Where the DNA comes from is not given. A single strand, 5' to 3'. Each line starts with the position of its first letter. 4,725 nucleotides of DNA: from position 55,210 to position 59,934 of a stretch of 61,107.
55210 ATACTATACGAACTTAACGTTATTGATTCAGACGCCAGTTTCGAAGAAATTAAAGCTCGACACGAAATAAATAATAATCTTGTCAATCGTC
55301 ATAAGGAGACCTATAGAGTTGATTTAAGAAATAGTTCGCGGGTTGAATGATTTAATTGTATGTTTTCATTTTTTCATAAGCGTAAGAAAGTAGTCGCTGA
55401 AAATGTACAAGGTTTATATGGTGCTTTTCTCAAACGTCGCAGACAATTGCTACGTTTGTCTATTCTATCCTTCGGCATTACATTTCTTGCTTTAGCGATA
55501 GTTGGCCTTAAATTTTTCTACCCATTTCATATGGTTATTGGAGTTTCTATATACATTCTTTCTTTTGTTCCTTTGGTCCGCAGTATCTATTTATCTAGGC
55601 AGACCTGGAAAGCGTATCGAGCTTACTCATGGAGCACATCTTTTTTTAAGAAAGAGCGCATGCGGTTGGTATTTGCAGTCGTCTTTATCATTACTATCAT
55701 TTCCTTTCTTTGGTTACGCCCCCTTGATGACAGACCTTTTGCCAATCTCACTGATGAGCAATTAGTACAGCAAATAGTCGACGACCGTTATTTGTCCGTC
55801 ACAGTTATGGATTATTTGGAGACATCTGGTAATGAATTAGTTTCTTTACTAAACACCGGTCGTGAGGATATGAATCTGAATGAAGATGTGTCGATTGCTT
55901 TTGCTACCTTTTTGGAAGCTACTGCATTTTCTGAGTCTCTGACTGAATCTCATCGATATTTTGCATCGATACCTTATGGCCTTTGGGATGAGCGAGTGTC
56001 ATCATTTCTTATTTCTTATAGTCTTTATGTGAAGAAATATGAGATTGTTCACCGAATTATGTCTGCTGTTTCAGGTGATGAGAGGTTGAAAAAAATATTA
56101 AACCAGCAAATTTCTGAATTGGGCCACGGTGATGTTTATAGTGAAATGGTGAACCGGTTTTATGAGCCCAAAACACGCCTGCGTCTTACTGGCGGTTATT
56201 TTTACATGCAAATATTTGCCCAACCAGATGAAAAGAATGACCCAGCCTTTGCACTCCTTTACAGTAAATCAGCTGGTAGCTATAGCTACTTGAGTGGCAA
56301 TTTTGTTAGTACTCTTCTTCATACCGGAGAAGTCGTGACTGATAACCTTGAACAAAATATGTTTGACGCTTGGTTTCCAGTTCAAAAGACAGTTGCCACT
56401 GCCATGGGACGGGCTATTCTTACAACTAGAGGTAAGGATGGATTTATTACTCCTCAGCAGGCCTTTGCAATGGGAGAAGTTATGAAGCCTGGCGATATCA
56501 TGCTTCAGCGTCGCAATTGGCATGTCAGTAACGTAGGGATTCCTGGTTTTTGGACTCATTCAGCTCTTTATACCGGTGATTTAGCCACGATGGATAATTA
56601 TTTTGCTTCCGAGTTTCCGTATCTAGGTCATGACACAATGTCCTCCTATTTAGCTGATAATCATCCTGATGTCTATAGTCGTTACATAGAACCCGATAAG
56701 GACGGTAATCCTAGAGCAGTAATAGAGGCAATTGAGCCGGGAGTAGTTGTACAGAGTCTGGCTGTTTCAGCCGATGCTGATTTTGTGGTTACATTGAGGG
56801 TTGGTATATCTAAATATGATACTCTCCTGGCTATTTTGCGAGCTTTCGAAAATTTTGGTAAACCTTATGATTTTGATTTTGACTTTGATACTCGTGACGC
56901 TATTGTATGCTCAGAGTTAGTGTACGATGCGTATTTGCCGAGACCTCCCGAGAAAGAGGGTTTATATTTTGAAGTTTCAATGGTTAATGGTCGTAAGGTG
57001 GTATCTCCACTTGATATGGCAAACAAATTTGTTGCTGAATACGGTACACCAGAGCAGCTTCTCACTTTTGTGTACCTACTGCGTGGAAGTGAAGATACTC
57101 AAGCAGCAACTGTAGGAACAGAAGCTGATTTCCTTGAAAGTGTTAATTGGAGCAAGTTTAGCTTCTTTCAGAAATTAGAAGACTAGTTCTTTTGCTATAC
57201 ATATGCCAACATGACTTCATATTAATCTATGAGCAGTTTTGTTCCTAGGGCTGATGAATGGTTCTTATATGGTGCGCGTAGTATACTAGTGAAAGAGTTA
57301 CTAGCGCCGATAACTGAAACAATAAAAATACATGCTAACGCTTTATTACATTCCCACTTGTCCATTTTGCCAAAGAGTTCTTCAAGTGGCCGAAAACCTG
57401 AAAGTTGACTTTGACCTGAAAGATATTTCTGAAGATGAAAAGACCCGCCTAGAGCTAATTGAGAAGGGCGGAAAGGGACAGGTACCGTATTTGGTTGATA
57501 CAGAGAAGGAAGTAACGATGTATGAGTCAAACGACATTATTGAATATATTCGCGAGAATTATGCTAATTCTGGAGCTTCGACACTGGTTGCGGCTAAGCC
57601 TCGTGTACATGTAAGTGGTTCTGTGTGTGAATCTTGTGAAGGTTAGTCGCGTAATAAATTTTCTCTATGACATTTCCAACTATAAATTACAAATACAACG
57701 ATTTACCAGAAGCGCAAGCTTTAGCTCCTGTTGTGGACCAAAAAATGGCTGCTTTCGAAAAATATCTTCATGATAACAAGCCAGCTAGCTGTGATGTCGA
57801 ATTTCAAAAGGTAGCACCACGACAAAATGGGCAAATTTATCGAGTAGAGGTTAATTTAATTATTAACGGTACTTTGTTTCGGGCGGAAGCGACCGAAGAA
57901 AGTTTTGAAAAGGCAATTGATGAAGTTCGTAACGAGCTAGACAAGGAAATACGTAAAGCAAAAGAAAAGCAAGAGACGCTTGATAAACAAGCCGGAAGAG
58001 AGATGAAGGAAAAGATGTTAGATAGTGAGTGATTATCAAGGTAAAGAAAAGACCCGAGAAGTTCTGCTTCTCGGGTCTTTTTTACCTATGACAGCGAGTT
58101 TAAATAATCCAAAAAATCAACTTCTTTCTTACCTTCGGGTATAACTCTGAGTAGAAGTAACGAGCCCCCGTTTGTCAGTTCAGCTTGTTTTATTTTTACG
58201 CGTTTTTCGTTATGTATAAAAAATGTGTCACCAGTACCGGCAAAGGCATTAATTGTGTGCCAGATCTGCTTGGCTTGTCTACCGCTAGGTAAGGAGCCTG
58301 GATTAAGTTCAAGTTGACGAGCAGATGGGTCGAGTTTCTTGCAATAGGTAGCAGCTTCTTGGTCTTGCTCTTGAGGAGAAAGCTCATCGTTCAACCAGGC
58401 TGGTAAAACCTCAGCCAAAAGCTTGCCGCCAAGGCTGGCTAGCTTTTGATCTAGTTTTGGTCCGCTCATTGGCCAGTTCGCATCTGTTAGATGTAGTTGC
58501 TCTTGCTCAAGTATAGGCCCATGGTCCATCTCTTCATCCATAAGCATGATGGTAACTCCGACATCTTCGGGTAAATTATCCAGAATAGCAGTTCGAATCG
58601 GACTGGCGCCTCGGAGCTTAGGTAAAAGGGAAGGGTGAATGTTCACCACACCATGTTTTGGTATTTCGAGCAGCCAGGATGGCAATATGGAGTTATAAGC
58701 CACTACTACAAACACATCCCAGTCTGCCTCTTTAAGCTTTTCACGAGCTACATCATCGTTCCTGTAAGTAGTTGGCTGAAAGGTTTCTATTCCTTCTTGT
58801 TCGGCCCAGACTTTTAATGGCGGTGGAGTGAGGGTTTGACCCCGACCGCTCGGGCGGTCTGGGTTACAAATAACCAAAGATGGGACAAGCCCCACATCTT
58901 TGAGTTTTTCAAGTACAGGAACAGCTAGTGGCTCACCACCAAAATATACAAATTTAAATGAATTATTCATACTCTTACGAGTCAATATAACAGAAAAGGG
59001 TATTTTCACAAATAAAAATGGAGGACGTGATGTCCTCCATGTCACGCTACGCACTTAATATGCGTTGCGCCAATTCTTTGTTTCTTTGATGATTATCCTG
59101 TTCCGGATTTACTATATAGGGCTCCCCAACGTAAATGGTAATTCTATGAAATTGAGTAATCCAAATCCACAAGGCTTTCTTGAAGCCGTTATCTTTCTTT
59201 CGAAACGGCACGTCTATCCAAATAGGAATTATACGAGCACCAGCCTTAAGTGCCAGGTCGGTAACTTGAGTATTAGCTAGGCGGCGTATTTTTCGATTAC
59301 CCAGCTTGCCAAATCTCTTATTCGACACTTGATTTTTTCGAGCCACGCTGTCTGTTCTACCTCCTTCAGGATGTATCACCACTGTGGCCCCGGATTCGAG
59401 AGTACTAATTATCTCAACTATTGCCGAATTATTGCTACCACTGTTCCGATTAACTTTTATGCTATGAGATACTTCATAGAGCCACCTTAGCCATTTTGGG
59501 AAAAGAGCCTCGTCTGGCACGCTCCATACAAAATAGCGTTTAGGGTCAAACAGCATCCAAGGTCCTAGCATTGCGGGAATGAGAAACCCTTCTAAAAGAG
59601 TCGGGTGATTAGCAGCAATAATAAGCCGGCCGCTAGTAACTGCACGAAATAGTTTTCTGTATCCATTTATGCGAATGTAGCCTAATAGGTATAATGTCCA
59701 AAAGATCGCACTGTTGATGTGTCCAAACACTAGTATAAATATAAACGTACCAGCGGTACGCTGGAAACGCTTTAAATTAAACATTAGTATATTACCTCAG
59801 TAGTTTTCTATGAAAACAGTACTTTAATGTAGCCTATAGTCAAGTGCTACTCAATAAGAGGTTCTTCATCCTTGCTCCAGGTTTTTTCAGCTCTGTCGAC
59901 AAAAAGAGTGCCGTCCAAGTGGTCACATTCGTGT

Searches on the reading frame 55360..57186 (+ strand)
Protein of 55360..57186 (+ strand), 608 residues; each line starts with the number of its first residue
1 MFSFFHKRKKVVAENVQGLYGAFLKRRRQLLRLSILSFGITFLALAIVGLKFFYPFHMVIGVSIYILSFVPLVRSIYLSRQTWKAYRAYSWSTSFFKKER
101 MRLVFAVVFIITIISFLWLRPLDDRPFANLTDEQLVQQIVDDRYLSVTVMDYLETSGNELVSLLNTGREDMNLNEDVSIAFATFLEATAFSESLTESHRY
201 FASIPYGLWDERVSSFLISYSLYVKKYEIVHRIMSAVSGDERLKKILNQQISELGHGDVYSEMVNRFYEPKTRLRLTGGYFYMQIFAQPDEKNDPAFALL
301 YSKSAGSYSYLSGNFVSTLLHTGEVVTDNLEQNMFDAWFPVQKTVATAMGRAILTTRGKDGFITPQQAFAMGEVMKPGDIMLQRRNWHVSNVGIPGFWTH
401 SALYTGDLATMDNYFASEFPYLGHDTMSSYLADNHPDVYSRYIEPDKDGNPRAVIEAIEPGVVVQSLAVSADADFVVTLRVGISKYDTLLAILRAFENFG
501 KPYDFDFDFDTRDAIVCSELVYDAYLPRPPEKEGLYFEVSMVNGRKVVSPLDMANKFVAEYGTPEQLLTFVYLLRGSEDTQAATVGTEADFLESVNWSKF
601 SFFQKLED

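Call 74: search_protein_families(library=pfam, proteins=[window:55360-57186:+], max_evalue=0.0001)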
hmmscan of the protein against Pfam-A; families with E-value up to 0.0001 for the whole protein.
window:55360-57186:+ (608 aa): 1 family
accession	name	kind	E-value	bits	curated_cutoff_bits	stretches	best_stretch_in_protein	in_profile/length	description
PF05708.18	Peptidase_C92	-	2e-11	44.7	27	1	375-526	2-118/166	Permuted papain-like amidase enzyme, YaeF/YiiX, C92 family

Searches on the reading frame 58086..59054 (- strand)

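Call 74: search_protein_families(library=pfam, proteins=[window:58086-59054:-], max_evalue=0.0001)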
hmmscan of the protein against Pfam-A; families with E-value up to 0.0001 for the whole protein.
window:58086-59054:- (322 aa): 1 family
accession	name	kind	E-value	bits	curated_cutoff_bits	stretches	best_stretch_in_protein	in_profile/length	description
PF00551.24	Formyl_trans_N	-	4e-29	102.1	26.1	1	39-216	9-180/181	Formyl transferase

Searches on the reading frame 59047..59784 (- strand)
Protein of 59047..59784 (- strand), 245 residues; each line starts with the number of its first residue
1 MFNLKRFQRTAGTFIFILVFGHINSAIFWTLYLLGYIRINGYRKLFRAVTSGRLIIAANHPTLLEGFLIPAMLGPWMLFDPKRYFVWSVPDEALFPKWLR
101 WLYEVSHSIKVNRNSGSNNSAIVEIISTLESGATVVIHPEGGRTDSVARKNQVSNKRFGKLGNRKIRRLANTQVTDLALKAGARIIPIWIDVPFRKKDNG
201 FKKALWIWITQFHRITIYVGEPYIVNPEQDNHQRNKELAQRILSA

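Call 74: search_protein_families(library=pfam, proteins=[window:59047-59784:-], max_evalue=0.0001)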
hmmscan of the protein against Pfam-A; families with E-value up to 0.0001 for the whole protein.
window:59047-59784:- (245 aa): 1 family
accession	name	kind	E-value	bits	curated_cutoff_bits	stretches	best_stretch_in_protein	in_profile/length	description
PF01553.26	Acyltransferase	-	1.9e-11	44.3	23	1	50-190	12-131/132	Acyltransferase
